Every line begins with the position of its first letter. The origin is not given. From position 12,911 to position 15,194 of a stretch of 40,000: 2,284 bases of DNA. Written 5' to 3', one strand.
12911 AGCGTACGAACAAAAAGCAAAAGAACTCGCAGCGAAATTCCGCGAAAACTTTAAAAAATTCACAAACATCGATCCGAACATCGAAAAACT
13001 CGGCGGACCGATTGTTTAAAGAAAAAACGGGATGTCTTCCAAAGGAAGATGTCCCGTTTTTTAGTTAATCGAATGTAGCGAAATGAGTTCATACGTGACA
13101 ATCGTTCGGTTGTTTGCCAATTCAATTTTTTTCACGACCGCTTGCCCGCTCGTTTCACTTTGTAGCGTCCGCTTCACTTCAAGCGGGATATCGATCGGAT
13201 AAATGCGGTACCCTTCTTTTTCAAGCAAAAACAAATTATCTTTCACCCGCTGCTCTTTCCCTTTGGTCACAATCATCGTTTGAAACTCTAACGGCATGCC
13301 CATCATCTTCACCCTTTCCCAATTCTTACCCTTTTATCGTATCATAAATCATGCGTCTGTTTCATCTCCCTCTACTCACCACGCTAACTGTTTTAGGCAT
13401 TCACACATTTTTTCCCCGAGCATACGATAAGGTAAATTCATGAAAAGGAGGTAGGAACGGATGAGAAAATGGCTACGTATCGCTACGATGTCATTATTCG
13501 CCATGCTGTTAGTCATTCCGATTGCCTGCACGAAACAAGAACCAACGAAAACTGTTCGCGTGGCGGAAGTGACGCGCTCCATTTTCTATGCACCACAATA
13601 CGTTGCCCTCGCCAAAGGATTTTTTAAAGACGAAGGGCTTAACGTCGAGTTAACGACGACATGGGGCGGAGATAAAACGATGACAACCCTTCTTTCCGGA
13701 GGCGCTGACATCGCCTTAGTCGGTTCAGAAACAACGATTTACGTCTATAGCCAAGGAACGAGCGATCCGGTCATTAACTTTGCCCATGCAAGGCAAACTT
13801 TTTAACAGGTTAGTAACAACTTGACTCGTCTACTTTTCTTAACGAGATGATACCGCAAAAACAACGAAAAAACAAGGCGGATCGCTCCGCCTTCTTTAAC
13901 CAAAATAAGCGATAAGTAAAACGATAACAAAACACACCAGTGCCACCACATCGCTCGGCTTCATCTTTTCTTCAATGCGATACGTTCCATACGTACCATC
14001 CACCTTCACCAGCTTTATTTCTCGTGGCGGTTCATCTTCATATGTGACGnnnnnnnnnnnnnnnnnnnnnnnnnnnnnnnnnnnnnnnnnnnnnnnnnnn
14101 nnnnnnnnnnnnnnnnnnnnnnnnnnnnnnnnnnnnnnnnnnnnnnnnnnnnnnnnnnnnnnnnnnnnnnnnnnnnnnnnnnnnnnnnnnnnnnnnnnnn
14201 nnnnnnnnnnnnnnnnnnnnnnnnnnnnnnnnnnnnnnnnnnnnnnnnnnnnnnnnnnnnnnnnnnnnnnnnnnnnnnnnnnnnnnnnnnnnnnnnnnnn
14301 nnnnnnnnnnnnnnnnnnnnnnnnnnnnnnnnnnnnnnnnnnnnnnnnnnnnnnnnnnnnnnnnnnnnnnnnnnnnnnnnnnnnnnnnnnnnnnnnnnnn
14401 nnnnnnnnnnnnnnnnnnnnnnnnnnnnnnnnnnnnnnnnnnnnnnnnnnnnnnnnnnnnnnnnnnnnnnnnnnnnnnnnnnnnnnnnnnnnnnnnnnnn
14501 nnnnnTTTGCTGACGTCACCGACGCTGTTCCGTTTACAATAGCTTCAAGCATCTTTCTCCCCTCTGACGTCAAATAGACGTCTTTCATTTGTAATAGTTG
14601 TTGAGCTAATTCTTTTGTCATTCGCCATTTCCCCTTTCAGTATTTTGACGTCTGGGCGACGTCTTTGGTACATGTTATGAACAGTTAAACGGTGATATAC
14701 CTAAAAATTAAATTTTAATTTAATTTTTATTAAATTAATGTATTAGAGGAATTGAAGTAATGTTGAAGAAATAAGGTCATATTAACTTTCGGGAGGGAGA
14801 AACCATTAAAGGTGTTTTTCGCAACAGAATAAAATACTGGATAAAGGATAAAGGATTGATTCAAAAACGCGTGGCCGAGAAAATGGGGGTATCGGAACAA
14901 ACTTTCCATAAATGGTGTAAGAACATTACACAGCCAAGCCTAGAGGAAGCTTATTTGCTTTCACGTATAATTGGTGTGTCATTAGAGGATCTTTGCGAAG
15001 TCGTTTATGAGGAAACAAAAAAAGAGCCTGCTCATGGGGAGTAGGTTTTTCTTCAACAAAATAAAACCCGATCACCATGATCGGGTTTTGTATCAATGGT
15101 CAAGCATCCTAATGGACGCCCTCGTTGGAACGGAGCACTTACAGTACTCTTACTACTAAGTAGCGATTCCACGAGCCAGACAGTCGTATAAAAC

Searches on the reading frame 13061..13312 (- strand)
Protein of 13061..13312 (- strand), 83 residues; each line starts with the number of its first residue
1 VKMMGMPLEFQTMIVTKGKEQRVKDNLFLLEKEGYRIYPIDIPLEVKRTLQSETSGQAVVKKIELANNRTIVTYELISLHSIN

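Call 76: search_protein_families(library=pfam, proteins=[window:13061-13312:-], max_evalue=0.001)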
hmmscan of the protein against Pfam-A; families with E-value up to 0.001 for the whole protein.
window:13061-13312:- (83 aa): 1 family
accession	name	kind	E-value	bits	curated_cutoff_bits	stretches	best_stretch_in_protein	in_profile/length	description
PF10763.15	DUF2584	-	6.9e-39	132.2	25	1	4-83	1-80/80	Protein of unknown function (DUF2584)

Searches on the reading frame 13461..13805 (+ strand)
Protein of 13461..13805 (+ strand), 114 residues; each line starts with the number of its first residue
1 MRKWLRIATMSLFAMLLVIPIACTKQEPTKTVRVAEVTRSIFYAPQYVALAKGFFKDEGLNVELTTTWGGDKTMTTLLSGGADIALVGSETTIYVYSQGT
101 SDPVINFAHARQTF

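Call 76: search_protein_families(library=pfam, proteins=[window:13461-13805:+], max_evalue=0.001)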
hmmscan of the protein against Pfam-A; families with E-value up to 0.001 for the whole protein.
window:13461-13805:+ (114 aa): 2 families
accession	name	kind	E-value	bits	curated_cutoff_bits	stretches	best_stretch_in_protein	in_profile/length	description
PF09084.16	NMT1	-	8.5e-09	36.1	20.5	1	44-100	5-61/216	NMT1/THI5 like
PF13379.11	NMT1_2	-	2.2e-08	34.7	24.7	1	28-103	4-80/252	NMT1-like family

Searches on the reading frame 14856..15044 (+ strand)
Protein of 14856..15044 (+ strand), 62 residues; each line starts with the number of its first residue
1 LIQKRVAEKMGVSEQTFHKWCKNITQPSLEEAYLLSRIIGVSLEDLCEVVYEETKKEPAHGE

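Call 3: search_protein_families(library=pfam, proteins=[window:14856-15044:+], max_evalue=1)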
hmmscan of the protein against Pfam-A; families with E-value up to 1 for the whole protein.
window:14856-15044:+ (62 aa): 15 families
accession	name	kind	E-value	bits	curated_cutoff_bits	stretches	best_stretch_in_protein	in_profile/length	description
PF01381.28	HTH_3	-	3.9e-09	36.8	23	1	3-46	12-55/55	Helix-turn-helix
PF13443.12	HTH_26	-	9.5e-07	29.4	22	1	3-50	13-61/63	Cro/C1-type HTH DNA-binding domain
PF13384.12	HTH_23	-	0.0031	17.7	24.6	1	4-23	21-40/50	Homeodomain-like domain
PF07022.19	Phage_CI_repr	-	0.0047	17.7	22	1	4-46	16-57/65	Bacteriophage CI repressor helix-turn-helix domain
PF13560.12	HTH_31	-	0.0092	16.7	27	1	3-45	17-60/64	Helix-turn-helix domain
PF15943.11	YdaS_toxin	-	0.014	15.7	30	1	3-27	11-35/65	Bacterial toxin YdaS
PF01527.26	HTH_Tnp_1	-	0.016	15.9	24.1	1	4-24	27-47/75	Transposase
PF04967.18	HTH_10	-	0.021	15.1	23.1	1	4-24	27-47/53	HTH DNA binding domain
PF08281.18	Sigma70_r4_2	-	0.04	14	25.7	0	4-19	30-45/54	Sigma-70, region 4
PF13518.12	HTH_28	-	0.054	14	25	1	4-23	16-35/52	Helix-turn-helix domain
PF13022.12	HTH_Tnp_1_2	-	0.1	13.2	27.9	1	3-23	29-49/122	Helix-turn-helix of insertion element transposase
PF12833.13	HTH_18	-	0.11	13.2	33.6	1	7-37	2-32/80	Helix-turn-helix domain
PF13551.12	HTH_29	-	0.12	12.9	28.1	1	5-22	17-34/64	Winged helix-turn helix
PF02001.22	DUF134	-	0.15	13.1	27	1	2-21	52-71/98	Protein of unknown function DUF134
PF00165.29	HTH_AraC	-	0.23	12.1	26.6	1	4-26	12-34/42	Bacterial regulatory helix-turn-helix proteins, AraC family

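Call 4: search_protein_families(library=padloc, proteins=[window:14856-15044:+], max_evalue=1)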
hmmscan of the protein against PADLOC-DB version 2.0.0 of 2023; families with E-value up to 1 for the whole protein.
window:14856-15044:+ (62 aa): 5 families
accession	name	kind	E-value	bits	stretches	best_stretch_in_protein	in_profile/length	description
PDLC04775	PDC-M69A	-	3e-05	22.5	1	1-55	21-75/113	-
PDLC03954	RmrA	-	0.00073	16.5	1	3-44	26-67/380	-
PDLC03945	RmrA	-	0.0035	14.6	1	4-44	19-59/394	-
PDLC04133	mad1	-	0.0036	15.6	1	4-22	9-27/60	mads_1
PDLC03951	RmrA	-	0.0095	12.9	1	3-56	24-77/400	-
